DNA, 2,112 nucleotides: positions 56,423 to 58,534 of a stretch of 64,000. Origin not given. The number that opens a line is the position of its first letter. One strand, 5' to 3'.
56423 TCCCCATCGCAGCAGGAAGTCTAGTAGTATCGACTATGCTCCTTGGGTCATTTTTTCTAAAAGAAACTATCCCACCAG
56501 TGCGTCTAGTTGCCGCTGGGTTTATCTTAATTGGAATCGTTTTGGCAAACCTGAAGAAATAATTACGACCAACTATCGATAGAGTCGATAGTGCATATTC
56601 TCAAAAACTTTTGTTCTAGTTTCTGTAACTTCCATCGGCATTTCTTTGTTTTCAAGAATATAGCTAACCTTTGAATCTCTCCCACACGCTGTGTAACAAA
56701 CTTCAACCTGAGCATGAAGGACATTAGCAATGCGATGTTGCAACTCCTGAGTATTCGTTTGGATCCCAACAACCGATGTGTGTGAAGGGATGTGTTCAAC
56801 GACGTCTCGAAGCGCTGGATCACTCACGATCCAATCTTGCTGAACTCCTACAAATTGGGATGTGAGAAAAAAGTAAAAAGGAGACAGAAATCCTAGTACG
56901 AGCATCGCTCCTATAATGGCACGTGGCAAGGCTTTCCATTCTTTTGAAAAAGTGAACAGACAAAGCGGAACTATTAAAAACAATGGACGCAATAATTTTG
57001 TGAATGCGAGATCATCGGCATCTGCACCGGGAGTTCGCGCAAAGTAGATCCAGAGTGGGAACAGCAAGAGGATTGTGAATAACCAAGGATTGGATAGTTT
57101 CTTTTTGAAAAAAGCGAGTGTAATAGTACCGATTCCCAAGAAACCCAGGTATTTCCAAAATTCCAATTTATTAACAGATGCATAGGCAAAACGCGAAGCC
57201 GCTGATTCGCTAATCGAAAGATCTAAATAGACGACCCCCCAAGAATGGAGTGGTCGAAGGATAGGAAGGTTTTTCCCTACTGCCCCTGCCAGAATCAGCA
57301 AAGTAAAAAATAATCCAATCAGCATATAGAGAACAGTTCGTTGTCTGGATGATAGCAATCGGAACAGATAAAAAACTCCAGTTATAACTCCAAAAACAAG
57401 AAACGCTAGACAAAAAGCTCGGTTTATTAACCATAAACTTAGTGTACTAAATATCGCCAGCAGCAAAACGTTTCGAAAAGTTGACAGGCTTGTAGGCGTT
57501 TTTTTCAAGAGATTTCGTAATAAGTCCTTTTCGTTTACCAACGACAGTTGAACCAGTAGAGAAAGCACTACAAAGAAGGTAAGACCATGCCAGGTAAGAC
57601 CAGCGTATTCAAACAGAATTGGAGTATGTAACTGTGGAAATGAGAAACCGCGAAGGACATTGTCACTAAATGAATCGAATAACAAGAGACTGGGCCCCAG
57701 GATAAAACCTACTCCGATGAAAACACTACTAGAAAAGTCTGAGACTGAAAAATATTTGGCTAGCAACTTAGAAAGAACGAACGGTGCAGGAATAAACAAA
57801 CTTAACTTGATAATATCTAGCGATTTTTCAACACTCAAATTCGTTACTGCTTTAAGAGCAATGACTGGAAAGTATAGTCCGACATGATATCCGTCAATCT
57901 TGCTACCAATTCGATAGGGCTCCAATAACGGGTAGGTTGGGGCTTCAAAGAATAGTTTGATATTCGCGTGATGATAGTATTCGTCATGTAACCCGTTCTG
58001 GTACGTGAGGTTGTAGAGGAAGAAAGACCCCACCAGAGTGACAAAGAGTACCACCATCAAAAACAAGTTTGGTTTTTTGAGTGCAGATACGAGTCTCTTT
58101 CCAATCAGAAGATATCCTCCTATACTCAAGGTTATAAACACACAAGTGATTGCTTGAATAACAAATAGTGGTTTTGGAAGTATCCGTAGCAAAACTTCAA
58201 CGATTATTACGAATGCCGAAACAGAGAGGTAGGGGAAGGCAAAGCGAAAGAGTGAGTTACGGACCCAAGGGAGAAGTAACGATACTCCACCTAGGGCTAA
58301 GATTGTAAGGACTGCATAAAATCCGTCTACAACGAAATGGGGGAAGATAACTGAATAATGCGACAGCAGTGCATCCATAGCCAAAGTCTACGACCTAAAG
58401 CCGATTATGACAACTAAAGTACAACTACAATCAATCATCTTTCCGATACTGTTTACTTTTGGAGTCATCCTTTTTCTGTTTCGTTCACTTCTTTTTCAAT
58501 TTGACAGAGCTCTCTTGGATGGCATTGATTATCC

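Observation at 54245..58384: Lipid-linked donor module 2: an arn-like arrangement of SDR epimerase, ArnC-like GT2, ArnE/F-like small DMT protein and a GT-C-like membrane protein.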

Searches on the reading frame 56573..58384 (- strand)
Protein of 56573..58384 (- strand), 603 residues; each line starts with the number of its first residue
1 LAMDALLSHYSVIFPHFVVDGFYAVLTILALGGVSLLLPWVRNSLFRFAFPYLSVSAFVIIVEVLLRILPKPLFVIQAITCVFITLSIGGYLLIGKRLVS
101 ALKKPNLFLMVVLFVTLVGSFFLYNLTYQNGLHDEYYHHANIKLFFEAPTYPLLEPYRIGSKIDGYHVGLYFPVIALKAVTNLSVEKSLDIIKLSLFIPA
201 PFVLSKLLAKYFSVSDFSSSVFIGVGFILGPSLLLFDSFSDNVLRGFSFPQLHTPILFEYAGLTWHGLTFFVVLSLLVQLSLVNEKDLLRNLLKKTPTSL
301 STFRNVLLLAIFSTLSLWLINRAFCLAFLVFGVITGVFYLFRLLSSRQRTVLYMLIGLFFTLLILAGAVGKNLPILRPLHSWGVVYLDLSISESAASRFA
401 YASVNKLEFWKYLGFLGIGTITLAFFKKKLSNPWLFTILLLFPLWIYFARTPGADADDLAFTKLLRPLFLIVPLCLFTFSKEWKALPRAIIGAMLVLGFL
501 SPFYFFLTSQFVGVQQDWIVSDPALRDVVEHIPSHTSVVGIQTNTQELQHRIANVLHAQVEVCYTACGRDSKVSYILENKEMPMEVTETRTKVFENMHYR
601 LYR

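Call 3: search_protein_families(library=pfam, proteins=[window:56573-58384:-], max_evalue=0.01)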
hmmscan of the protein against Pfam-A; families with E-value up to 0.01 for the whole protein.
window:56573-58384:- (603 aa): 0 families

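Call 4: search_protein_families(library=ncbifam, proteins=[window:56573-58384:-], max_evalue=0.01)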
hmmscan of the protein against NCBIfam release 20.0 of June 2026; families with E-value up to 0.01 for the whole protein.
window:56573-58384:- (603 aa): 0 families

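Call 11: search_solved_structures(query=window:56573-58384:-, max_evalue=10)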
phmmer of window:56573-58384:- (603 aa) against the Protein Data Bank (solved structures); distinct sequences matched with E-value up to 10: 0.

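Call 12: find_encoding_contigs(protein=window:56573-58384:-, flank=10000, max_places=6)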
Protein window:56573-58384:- (603 aa): no gene with exactly this product is on record in the collection.

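Call 13: find_homologous_proteins(query=window:56573-58384:-, max_evalue=0.001)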
Query window:56573-58384:- (603 aa): 6 proteins with E <= 0.001 among 8000 candidates.
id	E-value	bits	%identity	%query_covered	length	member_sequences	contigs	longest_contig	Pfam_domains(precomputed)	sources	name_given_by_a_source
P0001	0.0e+0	1317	100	100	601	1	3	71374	-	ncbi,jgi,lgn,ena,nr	ncbi:hypothetical protein KBD71_00290 [Candidatus Woesebacteria bacterium]|nr:hypothetical protein [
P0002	0.0e+0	1063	78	100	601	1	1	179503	-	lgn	-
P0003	8.4e-267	905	65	100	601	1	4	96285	-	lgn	-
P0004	3.1e-262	890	65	100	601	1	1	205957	-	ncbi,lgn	-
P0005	2.2e-86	309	35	100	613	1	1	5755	-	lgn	-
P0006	2.8e-40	157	33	53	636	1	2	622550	-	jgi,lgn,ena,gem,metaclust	metaclust:\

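Call 14: find_encoding_contigs(protein=P0002, flank=10000, max_places=2)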
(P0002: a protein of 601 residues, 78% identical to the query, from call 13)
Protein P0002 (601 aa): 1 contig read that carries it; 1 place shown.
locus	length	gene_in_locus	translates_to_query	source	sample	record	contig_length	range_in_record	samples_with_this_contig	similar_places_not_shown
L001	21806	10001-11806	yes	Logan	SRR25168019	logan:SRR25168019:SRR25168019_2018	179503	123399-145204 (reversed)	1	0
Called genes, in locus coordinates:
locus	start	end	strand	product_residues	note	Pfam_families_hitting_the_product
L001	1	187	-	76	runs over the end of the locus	-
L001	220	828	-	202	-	-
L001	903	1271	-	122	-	PF08818:DUF1801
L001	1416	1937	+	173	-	-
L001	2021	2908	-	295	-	PF06983:3-dmu-9_3-mt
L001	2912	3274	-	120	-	PF00903:Glyoxalase, PF06983:3-dmu-9_3-mt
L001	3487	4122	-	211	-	PF03575:Peptidase_S51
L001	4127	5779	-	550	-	-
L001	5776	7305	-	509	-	PF00534:Glycos_transf_1, PF13692:Glyco_trans_1_4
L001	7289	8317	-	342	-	PF13641:Glyco_tranf_2_3, PF00535:Glycos_transf_2, PF10111:Glyco_tranf_2_2, PF13632:Glyco_trans_2_3 (weak)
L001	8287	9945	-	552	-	PF19830:DUF6311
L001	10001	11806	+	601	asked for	-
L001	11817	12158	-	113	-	-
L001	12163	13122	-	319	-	PF00535:Glycos_transf_2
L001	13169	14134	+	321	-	PF01073:3Beta_HSD, PF01370:Epimerase, PF02719:Polysacc_synt_2, PF04321:RmlD_sub_bind, PF13460:NAD_binding_10 (weak), PF16363:GDP_Man_Dehyd, PF07993:NAD_binding_4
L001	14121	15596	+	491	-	PF13231:PMT_2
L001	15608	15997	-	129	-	-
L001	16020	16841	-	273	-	PF00535:Glycos_transf_2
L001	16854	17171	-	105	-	-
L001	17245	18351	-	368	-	PF00155:Aminotran_1_2, PF01041:DegT_DnrJ_EryC1, PF01053:Cys_Met_Meta_PP (weak)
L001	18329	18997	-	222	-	PF25084:LbH_EIF2B (faint), PF25087:GMPPB_C (faint), PF00132:Hexapep, PF14602:Hexapep_2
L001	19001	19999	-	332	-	PF01408:GFO_IDH_MocA, PF03447:NAD_binding_3 (weak), PF02894:GFO_IDH_MocA_C, PF22725:GFO_IDH_MocA_C3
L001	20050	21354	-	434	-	PF00534:Glycos_transf_1 (weak), PF13692:Glyco_trans_1_4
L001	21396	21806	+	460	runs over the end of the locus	PF01943:Polysacc_synt, PF13440:Polysacc_synt_3, PF03023:MurJ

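Call 15: find_encoding_contigs(protein=P0004, flank=10000, max_places=2)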
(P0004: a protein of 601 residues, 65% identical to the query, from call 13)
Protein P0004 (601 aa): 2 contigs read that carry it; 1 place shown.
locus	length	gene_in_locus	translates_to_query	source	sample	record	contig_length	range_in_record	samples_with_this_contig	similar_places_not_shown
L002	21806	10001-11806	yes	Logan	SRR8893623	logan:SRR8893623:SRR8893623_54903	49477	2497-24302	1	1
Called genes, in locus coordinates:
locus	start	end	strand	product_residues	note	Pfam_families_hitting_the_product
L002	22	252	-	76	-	-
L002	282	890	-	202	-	-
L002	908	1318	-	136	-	PF08818:DUF1801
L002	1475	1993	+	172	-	-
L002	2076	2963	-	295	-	PF00903:Glyoxalase (faint), PF06983:3-dmu-9_3-mt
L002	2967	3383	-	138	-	PF00903:Glyoxalase, PF06983:3-dmu-9_3-mt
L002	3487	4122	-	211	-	PF03575:Peptidase_S51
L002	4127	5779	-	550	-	-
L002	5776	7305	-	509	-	PF00534:Glycos_transf_1, PF13692:Glyco_trans_1_4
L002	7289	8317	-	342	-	PF13641:Glyco_tranf_2_3, PF00535:Glycos_transf_2, PF10111:Glyco_tranf_2_2, PF13632:Glyco_trans_2_3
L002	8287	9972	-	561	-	PF19830:DUF6311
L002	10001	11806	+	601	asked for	-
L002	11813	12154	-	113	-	-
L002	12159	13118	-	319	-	PF00535:Glycos_transf_2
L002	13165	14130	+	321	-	PF01073:3Beta_HSD, PF01370:Epimerase, PF02719:Polysacc_synt_2, PF04321:RmlD_sub_bind, PF13460:NAD_binding_10 (weak), PF16363:GDP_Man_Dehyd, PF07993:NAD_binding_4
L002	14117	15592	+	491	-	PF13231:PMT_2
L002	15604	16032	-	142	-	-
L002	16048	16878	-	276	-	PF00535:Glycos_transf_2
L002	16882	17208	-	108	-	-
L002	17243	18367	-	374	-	PF00155:Aminotran_1_2 (weak), PF01041:DegT_DnrJ_EryC1, PF01212:Beta_elim_lyase (faint), PF01053:Cys_Met_Meta_PP (weak)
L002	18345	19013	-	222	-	PF25084:LbH_EIF2B (faint), PF25087:GMPPB_C (faint), PF00132:Hexapep, PF14602:Hexapep_2 (weak)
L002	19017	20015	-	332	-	PF01408:GFO_IDH_MocA, PF02894:GFO_IDH_MocA_C, PF22725:GFO_IDH_MocA_C3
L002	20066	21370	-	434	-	PF00534:Glycos_transf_1, PF13692:Glyco_trans_1_4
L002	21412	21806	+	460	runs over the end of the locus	PF01943:Polysacc_synt, PF13440:Polysacc_synt_3, PF03023:MurJ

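Call 16: find_encoding_contigs(protein=P0006, flank=10000, max_places=2)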
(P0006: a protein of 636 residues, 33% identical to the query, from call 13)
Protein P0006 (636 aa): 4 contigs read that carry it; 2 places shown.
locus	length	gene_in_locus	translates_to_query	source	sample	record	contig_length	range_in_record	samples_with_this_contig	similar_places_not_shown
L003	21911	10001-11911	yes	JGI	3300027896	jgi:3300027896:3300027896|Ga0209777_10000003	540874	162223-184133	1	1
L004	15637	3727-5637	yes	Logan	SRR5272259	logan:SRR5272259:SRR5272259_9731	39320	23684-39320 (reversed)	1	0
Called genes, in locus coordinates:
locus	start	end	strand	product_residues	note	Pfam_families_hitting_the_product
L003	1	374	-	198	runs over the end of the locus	PF25087:GMPPB_C (faint), PF00132:Hexapep, PF14602:Hexapep_2 (weak)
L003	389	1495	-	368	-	PF13439:Glyco_transf_4 (weak), PF00534:Glycos_transf_1, PF13692:Glyco_trans_1_4, PF13524:Glyco_trans_1_2, PF20706:GT4-conflict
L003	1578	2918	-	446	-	-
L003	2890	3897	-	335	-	PF13439:Glyco_transf_4, PF00534:Glycos_transf_1, PF13692:Glyco_trans_1_4, PF20706:GT4-conflict (weak)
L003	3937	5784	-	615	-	PF12979:DUF3863 (faint)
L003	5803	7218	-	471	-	PF13231:PMT_2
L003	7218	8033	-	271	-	PF13489:Methyltransf_23, PF13847:Methyltransf_31, PF08241:Methyltransf_11, PF08242:Methyltransf_12 (weak), PF13649:Methyltransf_25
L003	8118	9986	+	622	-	-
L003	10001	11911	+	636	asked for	-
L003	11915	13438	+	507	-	PF13231:PMT_2 (weak)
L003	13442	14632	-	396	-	PF04188:Mannosyl_trans2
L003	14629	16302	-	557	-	-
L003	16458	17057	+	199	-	PF13489:Methyltransf_23, PF13649:Methyltransf_25 (weak), PF13847:Methyltransf_31, PF08241:Methyltransf_11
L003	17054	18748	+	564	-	-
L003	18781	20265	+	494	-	PF01943:Polysacc_synt, PF03023:MurJ (weak), PF13440:Polysacc_synt_3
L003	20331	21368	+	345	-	PF01209:Ubie_methyltran (faint), PF13489:Methyltransf_23 (weak), PF08241:Methyltransf_11, PF08242:Methyltransf_12 (weak), PF13649:Methyltransf_25, PF13847:Methyltransf_31 (weak)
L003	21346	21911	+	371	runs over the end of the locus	PF00106:adh_short (weak), PF01370:Epimerase, PF02719:Polysacc_synt_2, PF04321:RmlD_sub_bind, PF05368:NmrA, PF01073:3Beta_HSD, PF13460:NAD_binding_10, PF16363:GDP_Man_Dehyd, +1 more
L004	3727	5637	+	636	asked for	-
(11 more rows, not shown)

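Call 19: find_homologous_proteins(query=A1, max_evalue=0.001)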
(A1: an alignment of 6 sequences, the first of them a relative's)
Query A1 (6 sequences) (601 aa, profile of the alignment): 5 proteins with E <= 0.001 among 8000 candidates.
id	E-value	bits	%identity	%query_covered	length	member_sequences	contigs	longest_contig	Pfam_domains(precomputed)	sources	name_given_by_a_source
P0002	0.0e+0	1038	78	100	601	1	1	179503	-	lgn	-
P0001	0.0e+0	1028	100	100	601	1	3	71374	-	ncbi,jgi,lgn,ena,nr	ncbi:hypothetical protein KBD71_00290 [Candidatus Woesebacteria bacterium]|nr:hypothetical protein [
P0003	0.0e+0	1028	65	100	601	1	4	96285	-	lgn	-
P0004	0.0e+0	1017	65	100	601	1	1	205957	-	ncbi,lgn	-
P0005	9.6e-240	816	35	100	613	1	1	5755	-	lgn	-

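Call 31: predict_structure(alignment_id=A1)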
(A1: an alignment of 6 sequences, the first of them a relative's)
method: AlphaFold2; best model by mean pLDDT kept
length: 601 residues; sequences in the alignment: 6
mean_pLDDT: 46.3   pTM: 0.28
mean pLDDT of the five models: 46.3, 44.0, 41.1, 41.0, 38.9
residues with pLDDT >= 90: 0; 70-90: 45; 50-70: 143; < 50: 413
segments of 3 or more residues with pLDDT < 50: 1-61, 63-65, 69-75, 80-143, 146-168, 188-270, 277-290, 312-326, 367-414, 441-464, 482-485, 494-519, 555-568
pLDDT, mean of each block of 10 residues (from residue 1): 36 39 36 40 44 46 49 48 41 40 43 40 35 44 43 32 42 51 51 36 33 35 32 31 33 38 47 49 44 51 53 47 48 52 66 67 47 31 36 32 36 50 54 51 40 39 50 55 48 46 34 34 71 58 63 46 42 79 79 87 80
secondary structure, 60 per line:
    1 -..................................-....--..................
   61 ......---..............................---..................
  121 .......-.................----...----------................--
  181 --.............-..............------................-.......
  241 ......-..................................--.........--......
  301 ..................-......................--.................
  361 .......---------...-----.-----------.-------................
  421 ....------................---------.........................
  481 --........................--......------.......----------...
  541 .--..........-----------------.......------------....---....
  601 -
elements in order: H2-35 H37-40 H43-66 H70-99 H103-127 H129-145 H163-178 H183-195 H197-210 H217-232 H234-246 H248-281 H284-292 H295-318 H320-341 H344-367 H405-424 H431-446 H456-480 H483-506 H509-514 H521-527 E538-541 H544-553 E571-577 E590-593 E597-600

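Call 32: search_protein_representatives(alignment_id=A1)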
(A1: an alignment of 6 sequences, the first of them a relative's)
Query: 6 sequences, 601 profile positions. Proteins with E-value up to 0.001 (for the whole library): 50; up to 1e-10: 42; up to 1e-30: 26. The best 50 are listed.
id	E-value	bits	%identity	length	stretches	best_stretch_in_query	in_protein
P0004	0.0e+00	1017.3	-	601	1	1-601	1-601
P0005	3.1e-240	815.5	-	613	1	1-601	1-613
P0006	5.7e-220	748.6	-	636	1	1-600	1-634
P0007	2.2e-157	541.9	-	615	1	1-601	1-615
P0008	4.3e-133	461.6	-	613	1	4-601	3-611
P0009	2.8e-118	412.7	-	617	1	4-600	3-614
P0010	4.1e-113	395.7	-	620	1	2-600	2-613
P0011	7.8e-107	374.9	-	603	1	2-601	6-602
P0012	6.4e-106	371.9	-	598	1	22-601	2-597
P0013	2.1e-102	360.3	-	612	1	2-599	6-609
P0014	4.6e-82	293.1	-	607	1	8-600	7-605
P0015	4.1e-74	266.9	-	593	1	5-599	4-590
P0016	5.1e-70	253.4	-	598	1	10-599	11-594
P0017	2.0e-66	241.5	-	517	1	4-517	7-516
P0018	1.1e-56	209.3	-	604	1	12-577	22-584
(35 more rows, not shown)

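Call 35: search_protein_families(library=pfam, alignment_id=A2, max_evalue=0.01)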
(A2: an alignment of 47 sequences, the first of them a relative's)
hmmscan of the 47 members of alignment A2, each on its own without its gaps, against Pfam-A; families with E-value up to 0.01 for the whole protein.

A. member 1, P0001 (601 aa): 0 families

B. families by the number of members that match (of 47 scanned): 1 family
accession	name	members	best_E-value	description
PF11992.13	TgpA_N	1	0.00028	TgpA N-terminal domain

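Call 39: find_encoding_contigs(protein=P0005, flank=10000, max_places=2)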
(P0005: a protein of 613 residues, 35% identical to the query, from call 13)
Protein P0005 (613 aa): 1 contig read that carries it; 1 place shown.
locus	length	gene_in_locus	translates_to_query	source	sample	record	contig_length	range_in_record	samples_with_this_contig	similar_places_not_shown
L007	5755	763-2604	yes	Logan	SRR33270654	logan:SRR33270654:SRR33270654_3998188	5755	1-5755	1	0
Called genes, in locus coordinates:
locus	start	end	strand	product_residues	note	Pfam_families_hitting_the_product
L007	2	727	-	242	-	?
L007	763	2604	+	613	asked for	-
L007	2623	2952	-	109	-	-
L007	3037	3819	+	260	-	PF01061:ABC2_membrane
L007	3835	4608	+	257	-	PF00005:ABC_tran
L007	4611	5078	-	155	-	PF01243:PNPOx_N, PF12900:Pyridox_ox_2 (weak)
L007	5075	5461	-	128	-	-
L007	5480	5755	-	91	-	?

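Call 44: predict_structure(alignment_id=A2)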
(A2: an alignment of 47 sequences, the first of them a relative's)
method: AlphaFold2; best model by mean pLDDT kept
length: 601 residues; sequences in the alignment: 47
mean_pLDDT: 93.3   pTM: 0.93
mean pLDDT of the five models: 93.3, 93.3, 93.2, 93.0, 92.5
residues with pLDDT >= 90: 495; 70-90: 97; 50-70: 9; < 50: 0
segments of 3 or more residues with pLDDT < 50: none
pLDDT, mean of each block of 10 residues (from residue 1): 94 98 98 95 94 98 97 98 98 90 92 98 94 94 96 96 88 98 98 98 97 97 95 94 93 96 97 96 78 87 94 96 94 91 90 88 73 84 91 85 95 94 95 96 89 75 96 97 96 95 94 93 96 91 95 96 92 96 93 97 95
secondary structure, 60 per line:
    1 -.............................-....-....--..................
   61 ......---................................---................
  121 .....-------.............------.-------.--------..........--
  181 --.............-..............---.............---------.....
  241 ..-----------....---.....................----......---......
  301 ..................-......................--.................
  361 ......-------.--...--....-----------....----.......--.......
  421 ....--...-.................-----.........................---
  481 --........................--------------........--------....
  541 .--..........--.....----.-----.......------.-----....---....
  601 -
elements in order: H2-30 H32-35 H37-40 H43-66 H70-101 H105-125 H133-145 H169-178 H183-195 H197-210 H214-226 H236-242 H254-257 H261-281 H286-291 H295-318 H320-341 H344-366 E382-385 E397-400 H405-411 H414-424 H431-446 H453-477 H483-506 H521-528 E537-541 H544-553 E556-560 E571-577 E590-593 E597-600
